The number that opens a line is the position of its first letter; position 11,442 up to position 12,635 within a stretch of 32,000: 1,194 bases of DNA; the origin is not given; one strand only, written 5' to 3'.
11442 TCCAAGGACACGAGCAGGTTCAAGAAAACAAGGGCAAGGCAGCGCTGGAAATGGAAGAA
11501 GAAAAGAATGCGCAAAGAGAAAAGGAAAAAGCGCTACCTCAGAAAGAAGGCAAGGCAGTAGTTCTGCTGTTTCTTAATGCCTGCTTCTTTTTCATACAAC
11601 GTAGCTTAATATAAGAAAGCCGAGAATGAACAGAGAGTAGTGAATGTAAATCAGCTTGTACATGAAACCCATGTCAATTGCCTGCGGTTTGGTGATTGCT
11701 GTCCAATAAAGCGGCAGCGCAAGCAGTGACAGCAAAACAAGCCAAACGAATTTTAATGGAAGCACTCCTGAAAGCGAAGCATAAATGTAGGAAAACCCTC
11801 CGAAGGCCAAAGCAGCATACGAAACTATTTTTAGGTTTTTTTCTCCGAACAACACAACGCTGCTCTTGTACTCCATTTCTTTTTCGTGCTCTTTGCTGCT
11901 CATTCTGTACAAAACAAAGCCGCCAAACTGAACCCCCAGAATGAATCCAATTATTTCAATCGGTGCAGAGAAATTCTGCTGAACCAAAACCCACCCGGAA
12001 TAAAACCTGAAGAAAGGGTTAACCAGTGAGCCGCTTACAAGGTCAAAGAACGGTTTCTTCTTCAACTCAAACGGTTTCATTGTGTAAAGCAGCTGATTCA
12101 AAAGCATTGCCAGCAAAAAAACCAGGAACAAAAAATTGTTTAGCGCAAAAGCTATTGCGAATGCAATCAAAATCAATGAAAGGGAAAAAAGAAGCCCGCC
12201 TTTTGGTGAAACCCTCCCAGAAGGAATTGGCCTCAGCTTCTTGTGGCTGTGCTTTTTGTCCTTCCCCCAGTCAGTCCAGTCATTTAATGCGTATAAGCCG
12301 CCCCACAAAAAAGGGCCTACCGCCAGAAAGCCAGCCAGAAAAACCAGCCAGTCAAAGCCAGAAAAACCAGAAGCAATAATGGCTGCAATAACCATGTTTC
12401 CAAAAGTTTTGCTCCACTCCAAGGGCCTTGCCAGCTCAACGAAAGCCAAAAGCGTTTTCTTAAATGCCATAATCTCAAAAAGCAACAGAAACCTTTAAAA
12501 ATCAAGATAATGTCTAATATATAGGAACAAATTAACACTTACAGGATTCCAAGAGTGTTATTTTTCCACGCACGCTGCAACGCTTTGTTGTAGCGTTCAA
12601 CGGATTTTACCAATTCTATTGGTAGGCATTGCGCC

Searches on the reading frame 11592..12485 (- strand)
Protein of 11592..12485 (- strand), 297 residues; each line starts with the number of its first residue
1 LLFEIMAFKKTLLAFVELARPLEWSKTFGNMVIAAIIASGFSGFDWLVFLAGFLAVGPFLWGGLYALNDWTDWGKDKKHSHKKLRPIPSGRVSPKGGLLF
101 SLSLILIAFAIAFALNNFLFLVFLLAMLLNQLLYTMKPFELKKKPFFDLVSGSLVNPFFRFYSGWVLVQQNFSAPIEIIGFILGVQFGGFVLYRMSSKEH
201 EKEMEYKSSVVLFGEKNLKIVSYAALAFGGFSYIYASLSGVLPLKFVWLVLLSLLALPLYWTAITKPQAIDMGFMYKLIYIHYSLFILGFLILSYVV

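Call 9: search_protein_families(library=pfam, proteins=[window:11592-12485:-])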
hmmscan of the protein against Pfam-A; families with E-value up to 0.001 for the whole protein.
window:11592-12485:- (297 aa): 1 family
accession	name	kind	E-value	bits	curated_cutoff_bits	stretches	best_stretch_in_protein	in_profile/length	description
PF01040.23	UbiA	-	1.5e-31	110.1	34.2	1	32-265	5-233/250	UbiA prenyltransferase family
